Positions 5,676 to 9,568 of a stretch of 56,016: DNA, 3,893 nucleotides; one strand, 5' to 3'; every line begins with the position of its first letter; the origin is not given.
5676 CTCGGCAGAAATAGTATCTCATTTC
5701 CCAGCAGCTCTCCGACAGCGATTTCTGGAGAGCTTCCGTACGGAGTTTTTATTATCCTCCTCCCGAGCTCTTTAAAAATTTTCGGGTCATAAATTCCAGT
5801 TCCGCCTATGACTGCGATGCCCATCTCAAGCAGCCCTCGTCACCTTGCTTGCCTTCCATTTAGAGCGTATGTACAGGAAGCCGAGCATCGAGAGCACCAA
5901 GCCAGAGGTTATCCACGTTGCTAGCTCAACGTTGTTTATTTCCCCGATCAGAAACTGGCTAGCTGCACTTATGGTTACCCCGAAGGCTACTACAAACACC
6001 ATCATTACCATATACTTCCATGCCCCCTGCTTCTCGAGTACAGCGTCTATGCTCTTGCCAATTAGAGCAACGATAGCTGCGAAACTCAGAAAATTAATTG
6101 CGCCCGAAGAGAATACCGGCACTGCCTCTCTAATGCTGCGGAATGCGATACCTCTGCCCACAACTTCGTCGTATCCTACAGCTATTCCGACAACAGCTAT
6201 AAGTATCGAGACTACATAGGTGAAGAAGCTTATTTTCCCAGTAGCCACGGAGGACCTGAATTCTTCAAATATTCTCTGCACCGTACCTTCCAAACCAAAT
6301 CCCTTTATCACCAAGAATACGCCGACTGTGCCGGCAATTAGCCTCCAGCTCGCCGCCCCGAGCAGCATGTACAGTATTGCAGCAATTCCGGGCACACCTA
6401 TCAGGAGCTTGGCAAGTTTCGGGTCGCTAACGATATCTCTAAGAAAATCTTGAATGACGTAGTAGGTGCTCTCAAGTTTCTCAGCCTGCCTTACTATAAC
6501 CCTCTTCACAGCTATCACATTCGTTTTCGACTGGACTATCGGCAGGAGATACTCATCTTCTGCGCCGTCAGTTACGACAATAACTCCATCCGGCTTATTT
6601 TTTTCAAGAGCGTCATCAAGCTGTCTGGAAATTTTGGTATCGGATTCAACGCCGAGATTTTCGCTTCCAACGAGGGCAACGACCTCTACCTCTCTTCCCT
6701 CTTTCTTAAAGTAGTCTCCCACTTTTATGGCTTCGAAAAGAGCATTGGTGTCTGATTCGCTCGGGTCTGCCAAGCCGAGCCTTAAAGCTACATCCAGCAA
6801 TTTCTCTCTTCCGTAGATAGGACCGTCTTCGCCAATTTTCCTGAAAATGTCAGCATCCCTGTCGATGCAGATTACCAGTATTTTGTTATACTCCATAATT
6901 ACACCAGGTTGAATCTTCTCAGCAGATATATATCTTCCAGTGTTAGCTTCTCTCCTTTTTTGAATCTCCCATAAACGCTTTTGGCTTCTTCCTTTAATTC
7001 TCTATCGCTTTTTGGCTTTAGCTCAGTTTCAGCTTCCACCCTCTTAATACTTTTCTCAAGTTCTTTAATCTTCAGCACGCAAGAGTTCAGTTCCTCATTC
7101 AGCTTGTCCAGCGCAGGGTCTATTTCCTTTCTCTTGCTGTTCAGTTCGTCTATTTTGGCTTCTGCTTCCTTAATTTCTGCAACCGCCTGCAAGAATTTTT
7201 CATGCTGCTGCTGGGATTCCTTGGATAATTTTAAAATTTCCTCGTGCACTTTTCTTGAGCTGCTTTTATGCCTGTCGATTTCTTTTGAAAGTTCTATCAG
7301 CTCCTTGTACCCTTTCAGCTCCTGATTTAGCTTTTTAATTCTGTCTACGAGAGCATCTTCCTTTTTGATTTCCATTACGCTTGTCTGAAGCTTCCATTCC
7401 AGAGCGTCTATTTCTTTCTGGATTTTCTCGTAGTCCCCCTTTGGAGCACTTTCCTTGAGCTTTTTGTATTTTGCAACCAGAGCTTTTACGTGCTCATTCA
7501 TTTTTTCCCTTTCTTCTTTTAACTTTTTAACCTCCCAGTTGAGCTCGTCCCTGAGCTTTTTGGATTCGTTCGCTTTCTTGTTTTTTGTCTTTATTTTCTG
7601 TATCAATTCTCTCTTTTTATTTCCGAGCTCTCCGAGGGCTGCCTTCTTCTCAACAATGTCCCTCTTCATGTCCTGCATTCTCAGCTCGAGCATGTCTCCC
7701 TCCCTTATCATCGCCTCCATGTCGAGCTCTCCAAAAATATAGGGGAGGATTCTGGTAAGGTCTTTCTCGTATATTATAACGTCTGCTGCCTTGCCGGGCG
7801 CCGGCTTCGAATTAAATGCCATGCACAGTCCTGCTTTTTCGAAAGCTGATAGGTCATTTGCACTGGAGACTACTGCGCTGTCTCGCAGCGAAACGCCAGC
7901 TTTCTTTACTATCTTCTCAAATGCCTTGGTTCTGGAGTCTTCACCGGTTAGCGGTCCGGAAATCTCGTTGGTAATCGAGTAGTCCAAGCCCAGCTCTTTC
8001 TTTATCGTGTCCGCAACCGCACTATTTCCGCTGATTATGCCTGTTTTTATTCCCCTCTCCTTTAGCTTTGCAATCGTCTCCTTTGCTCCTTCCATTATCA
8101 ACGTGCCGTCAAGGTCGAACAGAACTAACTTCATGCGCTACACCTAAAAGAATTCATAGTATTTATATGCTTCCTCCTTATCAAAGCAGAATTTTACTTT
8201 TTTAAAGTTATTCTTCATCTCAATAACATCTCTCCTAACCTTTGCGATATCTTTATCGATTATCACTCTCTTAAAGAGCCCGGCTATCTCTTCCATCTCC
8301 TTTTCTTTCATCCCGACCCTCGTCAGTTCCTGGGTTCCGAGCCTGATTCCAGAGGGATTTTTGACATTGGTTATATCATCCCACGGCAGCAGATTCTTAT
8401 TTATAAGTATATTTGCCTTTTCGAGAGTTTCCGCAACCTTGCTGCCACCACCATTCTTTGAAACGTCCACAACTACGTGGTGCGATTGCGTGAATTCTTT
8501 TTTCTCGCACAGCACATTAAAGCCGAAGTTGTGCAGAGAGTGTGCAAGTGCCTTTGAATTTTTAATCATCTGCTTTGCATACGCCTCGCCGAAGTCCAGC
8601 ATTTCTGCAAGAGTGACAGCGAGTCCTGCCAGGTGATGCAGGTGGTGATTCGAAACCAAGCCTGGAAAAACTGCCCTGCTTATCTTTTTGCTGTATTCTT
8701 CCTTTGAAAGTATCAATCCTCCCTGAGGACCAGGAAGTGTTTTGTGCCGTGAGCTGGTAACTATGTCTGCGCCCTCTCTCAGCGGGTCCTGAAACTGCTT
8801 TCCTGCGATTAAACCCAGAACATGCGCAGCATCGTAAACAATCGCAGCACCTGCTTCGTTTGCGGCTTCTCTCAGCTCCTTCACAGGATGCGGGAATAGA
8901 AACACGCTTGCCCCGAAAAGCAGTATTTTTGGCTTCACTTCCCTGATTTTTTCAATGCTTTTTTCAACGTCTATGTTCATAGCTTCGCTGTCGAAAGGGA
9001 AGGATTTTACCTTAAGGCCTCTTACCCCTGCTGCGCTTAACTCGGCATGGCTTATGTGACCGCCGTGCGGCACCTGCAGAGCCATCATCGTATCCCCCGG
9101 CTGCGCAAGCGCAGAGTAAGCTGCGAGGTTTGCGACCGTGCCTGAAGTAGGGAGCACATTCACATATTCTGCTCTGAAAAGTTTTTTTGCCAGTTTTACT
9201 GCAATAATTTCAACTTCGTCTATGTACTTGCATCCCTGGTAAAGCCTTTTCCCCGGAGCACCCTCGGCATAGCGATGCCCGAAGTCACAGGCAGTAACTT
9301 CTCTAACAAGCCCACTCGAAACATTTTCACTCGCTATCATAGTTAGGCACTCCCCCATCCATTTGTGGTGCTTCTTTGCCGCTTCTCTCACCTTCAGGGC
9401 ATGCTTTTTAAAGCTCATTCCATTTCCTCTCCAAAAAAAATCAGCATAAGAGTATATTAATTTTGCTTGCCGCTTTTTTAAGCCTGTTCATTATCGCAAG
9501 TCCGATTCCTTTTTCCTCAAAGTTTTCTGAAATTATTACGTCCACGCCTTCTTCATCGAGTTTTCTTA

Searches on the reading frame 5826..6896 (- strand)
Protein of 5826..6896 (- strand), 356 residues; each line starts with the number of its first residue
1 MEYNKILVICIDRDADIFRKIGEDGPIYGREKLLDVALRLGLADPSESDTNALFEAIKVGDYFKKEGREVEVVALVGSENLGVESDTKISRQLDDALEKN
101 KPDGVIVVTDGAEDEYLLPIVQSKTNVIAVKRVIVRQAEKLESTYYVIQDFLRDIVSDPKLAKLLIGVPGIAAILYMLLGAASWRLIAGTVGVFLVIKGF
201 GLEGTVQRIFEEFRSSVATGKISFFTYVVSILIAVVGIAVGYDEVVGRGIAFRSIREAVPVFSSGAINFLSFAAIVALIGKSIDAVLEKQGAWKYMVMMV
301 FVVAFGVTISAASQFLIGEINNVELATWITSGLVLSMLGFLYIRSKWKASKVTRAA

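Call 84: search_protein_families(library=pfam, proteins=[window:5826-6896:-], max_evalue=0.0001)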
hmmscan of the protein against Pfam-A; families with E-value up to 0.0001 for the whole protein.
window:5826-6896:- (356 aa): 1 family
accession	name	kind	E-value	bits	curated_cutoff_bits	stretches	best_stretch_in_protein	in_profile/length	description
PF04123.18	DUF373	-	5.7e-92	309.1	28.3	1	5-336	1-334/335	Domain of unknown function (DUF373)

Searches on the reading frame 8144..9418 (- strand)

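Call 84: search_protein_families(library=pfam, proteins=[window:8144-9418:-], max_evalue=0.0001)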
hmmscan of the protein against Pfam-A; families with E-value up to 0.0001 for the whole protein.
window:8144-9418:- (424 aa): 5 families
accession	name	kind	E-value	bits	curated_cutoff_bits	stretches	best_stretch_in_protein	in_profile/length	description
PF00464.25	SHMT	-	1.5e-82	277.8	27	1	9-380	7-397/399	Serine hydroxymethyltransferase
PF00155.27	Aminotran_1_2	-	1.2e-10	41.6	19.7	1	61-307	39-302/361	Aminotransferase class I and II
PF03841.19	SelA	-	5.3e-08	32.7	22.8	1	189-342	177-332/367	L-seryl-tRNA selenium transferase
PF01212.27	Beta_elim_lyase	-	2.4e-07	30.8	27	1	78-356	42-239/288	Beta-eliminating lyase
PF00266.25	Aminotran_5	-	7.6e-07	28.9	21.5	1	78-254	53-229/371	Aminotransferase class-V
